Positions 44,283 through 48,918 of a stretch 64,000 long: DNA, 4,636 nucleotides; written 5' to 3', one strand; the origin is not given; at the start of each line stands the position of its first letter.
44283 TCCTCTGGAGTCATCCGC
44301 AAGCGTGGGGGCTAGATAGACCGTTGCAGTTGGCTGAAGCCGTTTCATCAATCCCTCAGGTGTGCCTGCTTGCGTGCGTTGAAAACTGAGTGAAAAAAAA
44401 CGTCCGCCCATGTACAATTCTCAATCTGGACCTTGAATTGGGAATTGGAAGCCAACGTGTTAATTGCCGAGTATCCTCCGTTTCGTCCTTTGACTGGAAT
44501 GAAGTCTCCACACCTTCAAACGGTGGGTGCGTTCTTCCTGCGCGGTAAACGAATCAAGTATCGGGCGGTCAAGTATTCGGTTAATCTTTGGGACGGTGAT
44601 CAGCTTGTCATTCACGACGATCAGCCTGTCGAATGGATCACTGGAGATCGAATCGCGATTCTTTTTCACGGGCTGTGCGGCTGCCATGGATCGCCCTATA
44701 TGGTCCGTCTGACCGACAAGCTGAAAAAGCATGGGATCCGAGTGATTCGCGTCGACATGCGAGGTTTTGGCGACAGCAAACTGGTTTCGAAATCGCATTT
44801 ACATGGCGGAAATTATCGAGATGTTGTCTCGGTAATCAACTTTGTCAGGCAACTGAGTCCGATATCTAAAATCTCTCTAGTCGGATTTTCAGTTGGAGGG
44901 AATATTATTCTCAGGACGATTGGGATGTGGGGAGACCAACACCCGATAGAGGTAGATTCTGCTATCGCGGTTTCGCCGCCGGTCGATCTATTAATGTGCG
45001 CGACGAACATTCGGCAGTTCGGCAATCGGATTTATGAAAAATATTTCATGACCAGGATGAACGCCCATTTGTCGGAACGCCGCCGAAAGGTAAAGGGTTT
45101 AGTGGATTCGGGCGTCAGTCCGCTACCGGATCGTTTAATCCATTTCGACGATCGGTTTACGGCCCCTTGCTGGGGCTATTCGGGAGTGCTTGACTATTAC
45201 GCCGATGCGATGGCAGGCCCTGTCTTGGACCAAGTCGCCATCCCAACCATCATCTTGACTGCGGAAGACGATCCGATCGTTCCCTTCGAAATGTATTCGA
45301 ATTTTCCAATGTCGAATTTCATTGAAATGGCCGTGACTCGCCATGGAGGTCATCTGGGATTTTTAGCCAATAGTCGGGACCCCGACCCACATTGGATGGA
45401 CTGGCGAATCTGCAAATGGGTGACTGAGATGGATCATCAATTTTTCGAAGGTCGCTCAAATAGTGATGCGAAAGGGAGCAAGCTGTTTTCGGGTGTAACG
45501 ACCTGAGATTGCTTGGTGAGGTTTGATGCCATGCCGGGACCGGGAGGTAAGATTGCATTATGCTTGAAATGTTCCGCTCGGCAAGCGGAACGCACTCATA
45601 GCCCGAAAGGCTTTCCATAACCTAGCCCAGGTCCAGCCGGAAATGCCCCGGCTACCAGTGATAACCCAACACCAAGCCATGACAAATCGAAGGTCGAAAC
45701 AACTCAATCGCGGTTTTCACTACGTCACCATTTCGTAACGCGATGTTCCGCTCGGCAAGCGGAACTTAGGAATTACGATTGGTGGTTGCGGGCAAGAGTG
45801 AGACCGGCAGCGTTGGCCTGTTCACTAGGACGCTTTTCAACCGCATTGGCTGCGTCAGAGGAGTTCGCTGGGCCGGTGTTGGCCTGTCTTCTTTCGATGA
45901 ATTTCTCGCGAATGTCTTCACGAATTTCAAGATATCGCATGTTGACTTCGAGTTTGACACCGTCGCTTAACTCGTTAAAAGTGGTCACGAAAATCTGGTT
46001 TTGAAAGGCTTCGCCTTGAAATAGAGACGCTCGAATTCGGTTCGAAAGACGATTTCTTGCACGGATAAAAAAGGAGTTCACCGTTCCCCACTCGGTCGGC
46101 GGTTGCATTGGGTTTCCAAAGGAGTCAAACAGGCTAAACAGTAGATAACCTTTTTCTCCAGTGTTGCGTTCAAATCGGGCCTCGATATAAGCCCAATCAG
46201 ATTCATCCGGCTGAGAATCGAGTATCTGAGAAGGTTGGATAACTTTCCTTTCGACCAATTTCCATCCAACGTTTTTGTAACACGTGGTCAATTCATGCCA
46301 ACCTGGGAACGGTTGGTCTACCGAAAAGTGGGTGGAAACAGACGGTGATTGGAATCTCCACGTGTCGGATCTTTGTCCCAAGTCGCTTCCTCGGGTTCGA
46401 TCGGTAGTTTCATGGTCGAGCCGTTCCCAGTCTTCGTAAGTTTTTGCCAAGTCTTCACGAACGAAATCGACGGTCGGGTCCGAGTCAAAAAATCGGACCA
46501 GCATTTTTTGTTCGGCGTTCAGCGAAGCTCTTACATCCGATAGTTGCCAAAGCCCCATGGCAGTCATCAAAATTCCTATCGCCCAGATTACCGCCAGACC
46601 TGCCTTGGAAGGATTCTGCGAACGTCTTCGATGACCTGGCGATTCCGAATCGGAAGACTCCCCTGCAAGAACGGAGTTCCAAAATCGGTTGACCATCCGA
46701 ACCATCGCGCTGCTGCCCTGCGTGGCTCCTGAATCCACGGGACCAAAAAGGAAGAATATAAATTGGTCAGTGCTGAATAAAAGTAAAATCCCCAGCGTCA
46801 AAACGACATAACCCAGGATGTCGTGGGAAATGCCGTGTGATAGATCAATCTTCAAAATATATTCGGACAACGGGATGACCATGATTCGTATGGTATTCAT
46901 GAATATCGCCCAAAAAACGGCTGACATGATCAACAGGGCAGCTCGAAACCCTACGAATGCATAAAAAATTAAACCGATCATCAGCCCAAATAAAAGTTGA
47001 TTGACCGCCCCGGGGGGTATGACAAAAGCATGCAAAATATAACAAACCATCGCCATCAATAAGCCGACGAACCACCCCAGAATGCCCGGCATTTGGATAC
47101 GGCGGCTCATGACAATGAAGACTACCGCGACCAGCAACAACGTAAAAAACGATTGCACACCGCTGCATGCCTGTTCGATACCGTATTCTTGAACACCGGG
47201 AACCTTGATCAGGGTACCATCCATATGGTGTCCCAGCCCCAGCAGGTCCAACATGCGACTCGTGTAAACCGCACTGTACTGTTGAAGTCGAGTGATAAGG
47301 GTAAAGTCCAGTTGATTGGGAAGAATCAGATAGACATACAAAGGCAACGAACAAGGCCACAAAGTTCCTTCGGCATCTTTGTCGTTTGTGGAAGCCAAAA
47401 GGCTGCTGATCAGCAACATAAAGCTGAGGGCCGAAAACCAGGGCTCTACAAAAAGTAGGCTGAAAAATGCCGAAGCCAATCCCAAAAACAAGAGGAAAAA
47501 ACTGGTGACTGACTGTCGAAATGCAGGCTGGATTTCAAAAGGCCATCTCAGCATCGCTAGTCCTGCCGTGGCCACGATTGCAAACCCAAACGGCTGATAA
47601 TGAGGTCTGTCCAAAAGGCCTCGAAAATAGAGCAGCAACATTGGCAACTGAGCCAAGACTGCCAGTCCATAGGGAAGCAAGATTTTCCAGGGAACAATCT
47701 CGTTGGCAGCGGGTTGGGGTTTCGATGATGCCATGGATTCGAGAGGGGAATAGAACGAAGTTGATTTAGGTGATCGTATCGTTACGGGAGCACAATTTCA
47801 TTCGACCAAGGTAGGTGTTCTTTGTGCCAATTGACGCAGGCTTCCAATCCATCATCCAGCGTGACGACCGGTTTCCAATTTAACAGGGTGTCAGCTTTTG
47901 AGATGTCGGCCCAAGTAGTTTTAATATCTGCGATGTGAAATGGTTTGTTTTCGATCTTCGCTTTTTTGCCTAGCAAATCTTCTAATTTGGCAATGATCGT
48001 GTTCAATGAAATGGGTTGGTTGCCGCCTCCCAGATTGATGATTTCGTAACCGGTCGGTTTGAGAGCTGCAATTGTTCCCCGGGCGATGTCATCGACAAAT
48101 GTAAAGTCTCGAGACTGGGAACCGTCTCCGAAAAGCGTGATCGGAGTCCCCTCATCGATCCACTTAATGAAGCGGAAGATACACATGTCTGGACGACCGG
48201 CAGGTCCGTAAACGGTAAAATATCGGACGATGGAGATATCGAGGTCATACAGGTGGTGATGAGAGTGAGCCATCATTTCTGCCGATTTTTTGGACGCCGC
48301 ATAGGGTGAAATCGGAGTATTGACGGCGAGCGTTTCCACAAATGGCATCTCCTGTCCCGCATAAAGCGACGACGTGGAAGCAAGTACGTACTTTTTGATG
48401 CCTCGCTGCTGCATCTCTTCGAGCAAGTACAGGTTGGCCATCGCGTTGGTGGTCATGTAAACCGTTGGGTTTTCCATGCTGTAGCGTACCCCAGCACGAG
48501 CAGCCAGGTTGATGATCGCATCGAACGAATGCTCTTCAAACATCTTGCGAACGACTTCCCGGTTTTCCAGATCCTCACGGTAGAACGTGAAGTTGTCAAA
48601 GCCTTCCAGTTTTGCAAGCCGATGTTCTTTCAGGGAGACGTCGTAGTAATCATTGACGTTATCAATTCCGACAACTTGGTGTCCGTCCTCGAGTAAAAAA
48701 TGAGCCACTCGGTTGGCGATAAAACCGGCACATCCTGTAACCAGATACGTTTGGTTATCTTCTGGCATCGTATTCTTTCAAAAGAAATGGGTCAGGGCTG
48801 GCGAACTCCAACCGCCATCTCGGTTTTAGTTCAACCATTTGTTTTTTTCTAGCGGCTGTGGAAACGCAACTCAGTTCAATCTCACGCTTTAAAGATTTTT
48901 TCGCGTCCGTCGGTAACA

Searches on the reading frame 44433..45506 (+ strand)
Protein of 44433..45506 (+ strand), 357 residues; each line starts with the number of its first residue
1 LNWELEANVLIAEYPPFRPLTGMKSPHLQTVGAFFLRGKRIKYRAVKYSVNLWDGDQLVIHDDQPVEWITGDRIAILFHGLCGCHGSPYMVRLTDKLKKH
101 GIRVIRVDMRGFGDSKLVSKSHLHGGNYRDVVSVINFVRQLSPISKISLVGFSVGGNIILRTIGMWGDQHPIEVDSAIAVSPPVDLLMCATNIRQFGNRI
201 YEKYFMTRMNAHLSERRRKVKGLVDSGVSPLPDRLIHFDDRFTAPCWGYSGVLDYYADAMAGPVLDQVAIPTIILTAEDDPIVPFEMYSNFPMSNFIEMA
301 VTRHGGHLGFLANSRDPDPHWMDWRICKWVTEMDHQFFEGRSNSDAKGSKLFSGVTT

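Call 72: search_protein_families(library=pfam, proteins=[window:44433-45506:+], max_evalue=0.00001)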
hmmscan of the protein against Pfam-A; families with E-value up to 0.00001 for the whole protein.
window:44433-45506:+ (357 aa): 3 families
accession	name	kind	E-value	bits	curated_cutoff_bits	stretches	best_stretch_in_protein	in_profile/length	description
PF00561.26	Abhydrolase_1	-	4.9e-18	66.1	25.8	1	76-311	4-242/245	alpha/beta hydrolase fold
PF12146.15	Hydrolase_4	-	2.7e-14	53.5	27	1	74-203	6-132/239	Serine aminopeptidase, S33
PF12697.13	Abhydrolase_6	-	2.1e-13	51.9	26.3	1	76-311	2-208/217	Alpha/beta hydrolase family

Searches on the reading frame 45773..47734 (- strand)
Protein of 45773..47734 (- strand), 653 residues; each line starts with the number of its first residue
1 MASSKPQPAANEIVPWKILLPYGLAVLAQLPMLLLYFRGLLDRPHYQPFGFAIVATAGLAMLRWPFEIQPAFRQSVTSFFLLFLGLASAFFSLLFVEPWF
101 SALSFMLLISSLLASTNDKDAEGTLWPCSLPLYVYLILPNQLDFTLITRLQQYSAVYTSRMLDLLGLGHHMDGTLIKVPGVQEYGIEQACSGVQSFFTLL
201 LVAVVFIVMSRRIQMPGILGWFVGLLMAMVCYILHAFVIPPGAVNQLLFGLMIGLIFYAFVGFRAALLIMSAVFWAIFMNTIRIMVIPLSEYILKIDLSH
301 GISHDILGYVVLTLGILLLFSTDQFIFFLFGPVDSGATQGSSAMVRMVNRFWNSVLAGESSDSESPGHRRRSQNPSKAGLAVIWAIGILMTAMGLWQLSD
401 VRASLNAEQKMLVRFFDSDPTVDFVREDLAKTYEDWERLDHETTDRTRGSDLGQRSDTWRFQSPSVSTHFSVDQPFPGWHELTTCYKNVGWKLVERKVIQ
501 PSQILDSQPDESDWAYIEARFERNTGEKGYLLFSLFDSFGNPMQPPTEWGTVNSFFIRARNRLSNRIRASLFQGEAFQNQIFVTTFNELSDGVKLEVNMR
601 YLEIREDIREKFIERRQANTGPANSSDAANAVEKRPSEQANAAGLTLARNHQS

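Call 73: search_protein_families(library=pfam, proteins=[window:45773-47734:-], max_evalue=0.00001)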
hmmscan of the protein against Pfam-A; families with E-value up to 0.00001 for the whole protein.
window:45773-47734:- (653 aa): 1 family
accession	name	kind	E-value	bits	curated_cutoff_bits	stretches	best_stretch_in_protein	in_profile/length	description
PF09721.15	Exosortase_EpsH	-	6.7e-22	78.5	25.7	2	25-234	4-210/254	Transmembrane exosortase (Exosortase_EpsH)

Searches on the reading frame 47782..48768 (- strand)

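Call 73: search_protein_families(library=pfam, proteins=[window:47782-48768:-], max_evalue=0.00001)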
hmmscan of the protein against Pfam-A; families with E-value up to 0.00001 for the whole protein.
window:47782-48768:- (328 aa): 5 families
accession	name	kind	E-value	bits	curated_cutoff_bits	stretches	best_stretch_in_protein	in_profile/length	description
PF01370.27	Epimerase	-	6e-56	190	20.9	1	9-247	2-240/240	NAD dependent epimerase/dehydratase family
PF16363.11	GDP_Man_Dehyd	-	5.8e-54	184.2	27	1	9-309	1-330/332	GDP-mannose 4,6 dehydratase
PF04321.23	RmlD_sub_bind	-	1.8e-12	47.4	27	1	9-237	4-198/287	RmlD substrate binding domain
PF02719.21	Polysacc_synt_2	-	1.2e-10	41.6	20.2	1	9-237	2-218/293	Polysaccharide biosynthesis protein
PF01073.25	3Beta_HSD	-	1.1e-08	34.9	22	1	9-237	1-230/280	3-beta hydroxysteroid dehydrogenase/isomerase family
